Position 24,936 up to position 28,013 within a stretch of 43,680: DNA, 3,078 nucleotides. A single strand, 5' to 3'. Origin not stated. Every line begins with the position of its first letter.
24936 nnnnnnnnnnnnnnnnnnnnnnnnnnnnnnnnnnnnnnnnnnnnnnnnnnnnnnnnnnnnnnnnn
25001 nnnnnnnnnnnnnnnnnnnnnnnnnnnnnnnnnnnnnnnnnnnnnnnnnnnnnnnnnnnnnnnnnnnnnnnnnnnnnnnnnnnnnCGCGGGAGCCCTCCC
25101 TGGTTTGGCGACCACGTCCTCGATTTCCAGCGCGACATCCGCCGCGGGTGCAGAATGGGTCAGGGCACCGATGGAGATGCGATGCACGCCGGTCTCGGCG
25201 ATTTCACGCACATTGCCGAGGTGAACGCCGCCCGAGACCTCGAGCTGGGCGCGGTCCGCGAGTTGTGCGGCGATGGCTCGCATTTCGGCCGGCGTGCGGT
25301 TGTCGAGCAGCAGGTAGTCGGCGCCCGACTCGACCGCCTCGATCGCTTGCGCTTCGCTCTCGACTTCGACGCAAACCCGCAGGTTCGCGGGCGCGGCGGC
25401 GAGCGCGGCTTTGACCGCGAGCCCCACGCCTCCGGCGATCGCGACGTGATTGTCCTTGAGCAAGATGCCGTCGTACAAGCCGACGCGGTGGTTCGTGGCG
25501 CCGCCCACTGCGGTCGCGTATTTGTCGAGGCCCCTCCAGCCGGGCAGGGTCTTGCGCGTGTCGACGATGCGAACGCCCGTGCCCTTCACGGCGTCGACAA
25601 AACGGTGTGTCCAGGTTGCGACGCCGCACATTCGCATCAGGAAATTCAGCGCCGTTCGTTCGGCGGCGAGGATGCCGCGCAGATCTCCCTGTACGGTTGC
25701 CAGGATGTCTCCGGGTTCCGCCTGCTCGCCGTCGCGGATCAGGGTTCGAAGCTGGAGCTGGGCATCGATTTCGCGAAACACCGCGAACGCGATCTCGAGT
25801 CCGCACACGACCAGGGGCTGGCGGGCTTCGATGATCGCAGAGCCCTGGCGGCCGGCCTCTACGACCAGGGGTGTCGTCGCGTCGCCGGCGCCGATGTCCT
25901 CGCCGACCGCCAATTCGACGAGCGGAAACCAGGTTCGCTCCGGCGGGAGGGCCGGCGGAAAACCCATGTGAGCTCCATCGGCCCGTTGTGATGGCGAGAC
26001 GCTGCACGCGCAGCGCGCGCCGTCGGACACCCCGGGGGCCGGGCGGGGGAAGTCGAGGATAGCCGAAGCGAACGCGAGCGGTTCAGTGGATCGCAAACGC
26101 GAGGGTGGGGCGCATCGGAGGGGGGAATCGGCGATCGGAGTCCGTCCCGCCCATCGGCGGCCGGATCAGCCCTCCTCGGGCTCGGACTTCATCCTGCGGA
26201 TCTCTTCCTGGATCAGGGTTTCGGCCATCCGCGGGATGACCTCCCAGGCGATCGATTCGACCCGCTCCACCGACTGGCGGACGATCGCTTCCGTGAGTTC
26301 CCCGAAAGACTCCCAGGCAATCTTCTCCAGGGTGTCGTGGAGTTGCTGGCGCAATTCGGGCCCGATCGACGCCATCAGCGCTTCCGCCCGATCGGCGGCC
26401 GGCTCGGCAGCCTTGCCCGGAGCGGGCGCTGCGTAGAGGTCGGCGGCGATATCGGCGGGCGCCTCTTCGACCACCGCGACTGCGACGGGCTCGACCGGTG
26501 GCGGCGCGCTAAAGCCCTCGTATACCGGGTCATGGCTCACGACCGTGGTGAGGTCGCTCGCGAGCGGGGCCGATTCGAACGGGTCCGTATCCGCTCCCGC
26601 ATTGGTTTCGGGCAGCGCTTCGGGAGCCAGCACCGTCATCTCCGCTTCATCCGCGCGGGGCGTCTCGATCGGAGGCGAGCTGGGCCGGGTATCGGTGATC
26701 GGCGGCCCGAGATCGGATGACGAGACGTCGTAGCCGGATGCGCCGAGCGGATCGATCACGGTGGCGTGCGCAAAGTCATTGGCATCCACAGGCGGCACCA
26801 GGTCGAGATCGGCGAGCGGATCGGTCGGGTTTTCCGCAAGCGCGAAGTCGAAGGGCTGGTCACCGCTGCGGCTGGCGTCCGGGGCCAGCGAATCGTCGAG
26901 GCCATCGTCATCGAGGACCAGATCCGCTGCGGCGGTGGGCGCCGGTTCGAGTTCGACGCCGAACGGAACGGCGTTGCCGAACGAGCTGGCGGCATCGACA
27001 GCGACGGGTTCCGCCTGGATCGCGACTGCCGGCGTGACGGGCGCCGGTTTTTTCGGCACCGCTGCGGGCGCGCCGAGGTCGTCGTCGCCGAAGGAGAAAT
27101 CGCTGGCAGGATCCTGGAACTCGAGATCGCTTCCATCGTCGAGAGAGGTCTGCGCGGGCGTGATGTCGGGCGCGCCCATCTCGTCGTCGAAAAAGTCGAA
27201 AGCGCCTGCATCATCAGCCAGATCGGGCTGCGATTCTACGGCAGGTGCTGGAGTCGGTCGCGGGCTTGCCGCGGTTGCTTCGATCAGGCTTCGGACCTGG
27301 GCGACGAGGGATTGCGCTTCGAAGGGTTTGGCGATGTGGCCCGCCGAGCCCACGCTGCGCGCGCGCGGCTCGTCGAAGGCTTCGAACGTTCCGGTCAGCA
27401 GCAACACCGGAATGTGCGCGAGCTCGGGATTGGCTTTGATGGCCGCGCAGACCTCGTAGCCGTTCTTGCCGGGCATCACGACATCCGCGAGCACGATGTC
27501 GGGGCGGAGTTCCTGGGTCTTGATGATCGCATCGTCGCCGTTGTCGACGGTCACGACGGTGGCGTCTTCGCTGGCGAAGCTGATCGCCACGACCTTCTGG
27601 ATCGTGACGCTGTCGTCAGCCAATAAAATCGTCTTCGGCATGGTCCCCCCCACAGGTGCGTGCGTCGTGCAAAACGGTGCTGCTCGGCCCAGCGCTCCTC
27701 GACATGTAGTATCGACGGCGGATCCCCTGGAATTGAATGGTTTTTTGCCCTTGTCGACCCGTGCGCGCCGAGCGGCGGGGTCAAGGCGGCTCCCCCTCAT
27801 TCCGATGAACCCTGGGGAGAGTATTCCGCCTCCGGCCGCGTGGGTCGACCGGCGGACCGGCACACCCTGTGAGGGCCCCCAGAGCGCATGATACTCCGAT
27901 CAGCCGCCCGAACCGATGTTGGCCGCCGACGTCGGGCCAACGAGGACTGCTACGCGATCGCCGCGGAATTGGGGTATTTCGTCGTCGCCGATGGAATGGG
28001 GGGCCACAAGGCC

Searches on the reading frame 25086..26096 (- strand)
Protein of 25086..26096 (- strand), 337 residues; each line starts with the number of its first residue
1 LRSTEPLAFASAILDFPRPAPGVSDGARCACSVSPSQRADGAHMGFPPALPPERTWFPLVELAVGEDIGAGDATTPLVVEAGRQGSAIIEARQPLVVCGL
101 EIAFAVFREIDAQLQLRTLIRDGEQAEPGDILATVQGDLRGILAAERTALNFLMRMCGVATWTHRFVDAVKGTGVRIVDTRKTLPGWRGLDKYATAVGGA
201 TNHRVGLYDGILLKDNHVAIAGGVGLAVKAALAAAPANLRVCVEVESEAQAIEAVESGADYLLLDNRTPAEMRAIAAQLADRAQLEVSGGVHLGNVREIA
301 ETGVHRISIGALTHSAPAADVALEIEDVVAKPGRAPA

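Call 73: search_protein_families(library=pfam, proteins=[window:25086-26096:-], max_evalue=0.001)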
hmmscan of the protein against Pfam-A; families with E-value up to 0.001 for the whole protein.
window:25086-26096:- (337 aa): 2 families
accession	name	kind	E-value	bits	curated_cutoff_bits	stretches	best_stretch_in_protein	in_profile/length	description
PF01729.25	QRPTase_C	-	1.3e-51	175.1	23.1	1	159-323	1-168/169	Quinolinate phosphoribosyl transferase, C-terminal domain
PF02749.22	QRPTase_N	-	4.9e-19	68.8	27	1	72-157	1-82/82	Quinolinate phosphoribosyl transferase, N-terminal domain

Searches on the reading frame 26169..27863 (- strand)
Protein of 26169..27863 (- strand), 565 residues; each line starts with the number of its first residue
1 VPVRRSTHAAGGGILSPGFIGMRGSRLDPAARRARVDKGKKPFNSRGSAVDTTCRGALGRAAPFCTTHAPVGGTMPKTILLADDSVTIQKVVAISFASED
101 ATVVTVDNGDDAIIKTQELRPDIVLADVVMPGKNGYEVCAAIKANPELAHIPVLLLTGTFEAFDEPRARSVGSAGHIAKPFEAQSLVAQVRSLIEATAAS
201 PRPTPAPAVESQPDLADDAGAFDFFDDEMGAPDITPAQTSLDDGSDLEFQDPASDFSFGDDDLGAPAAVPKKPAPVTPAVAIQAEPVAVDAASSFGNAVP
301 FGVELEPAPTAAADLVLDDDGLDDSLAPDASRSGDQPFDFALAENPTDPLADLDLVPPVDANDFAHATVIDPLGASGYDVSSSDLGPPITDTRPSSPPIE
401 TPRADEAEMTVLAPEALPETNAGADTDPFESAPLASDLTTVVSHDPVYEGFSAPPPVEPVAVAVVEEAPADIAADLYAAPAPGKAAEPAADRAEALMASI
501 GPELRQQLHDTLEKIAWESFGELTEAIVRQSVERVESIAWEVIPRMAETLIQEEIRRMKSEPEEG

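Call 73: search_protein_families(library=pfam, proteins=[window:26169-27863:-], max_evalue=0.001)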
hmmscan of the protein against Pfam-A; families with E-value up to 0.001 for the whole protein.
window:26169-27863:- (565 aa): 1 family
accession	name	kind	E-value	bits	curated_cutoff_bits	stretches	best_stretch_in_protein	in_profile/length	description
PF00072.30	Response_reg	-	2.3e-20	73.2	30.2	1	79-190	1-110/111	Response regulator receiver domain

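Call 75: search_protein_families(library=ncbifam, proteins=[window:26169-27863:-], max_evalue=0.01)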
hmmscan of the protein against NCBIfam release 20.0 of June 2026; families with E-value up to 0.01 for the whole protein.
window:26169-27863:- (565 aa): 85 families (the best 25 are shown)
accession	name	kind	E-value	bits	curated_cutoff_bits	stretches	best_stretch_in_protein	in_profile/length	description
NF007135.0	PRK09581.1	equivalog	7.9e-22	77.7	474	1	76-194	2-120/457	PleD family two-component system response regulator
TIGR02154.1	PhoB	equivalog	1.7e-20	73.3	296.2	1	76-195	2-121/226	phosphate regulon transcriptional regulator PhoB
NF040689.1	MtrAB_MtrA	equivalog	1.3e-19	70.5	300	1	79-197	1-116/219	MtrAB system response regulator MtrA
NF008296.0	PRK11083.1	equivalog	6.6e-16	58.4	273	1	76-208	3-132/228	two-component system response regulator CreB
NF045944.1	ResRegRpaBCyano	equivalog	1.2e-15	57.6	330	1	80-197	1-115/229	response regulator transcription factor RpaB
NF040534.1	resp_reg_YycF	equivalog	5e-15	55.4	340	1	77-194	1-115/231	response regulator YycF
NF033120.0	vanR_FM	exception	8.1e-15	55.1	460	1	78-192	5-116/231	vancomycin resistance response regulator transcription factor, VanR-F/VanR-M family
NF041733.1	resp_reg_CseB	equivalog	1.4e-14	54.1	350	1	78-205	2-126/228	two-component system response regulator CseB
NF041866.1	EpsW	equivalog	2.3e-14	53.1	200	1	77-199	6-130/131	exopolysaccharide biosynthesis response regulator EpsW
NF046022.1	RespRegCpdRBruc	equivalog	5.1e-13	49.1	180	1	78-196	3-119/120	cell cycle two-component system response regulator CpdR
NF053854.1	RespRegPhoBBctds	equivalog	8.9e-13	48.1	270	1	79-199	1-120/225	two-component system response regulator PhoB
TIGR01818.1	ntrC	equivalog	1.2e-12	47.3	558.6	1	79-221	1-142/463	nitrogen regulation protein NR(I)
NF007546.0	PRK10161.1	equivalog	2e-12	47.2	471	1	75-195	1-121/229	phosphate response regulator transcription factor PhoB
NF041367.1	CheY_Halo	equivalog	2.1e-12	47.4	200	1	79-192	1-112/114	chemotaxis protein CheY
NF007982.1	PRK10710.1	equivalog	2.4e-12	47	380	1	77-198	8-126/235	envelope stress response regulator BaeR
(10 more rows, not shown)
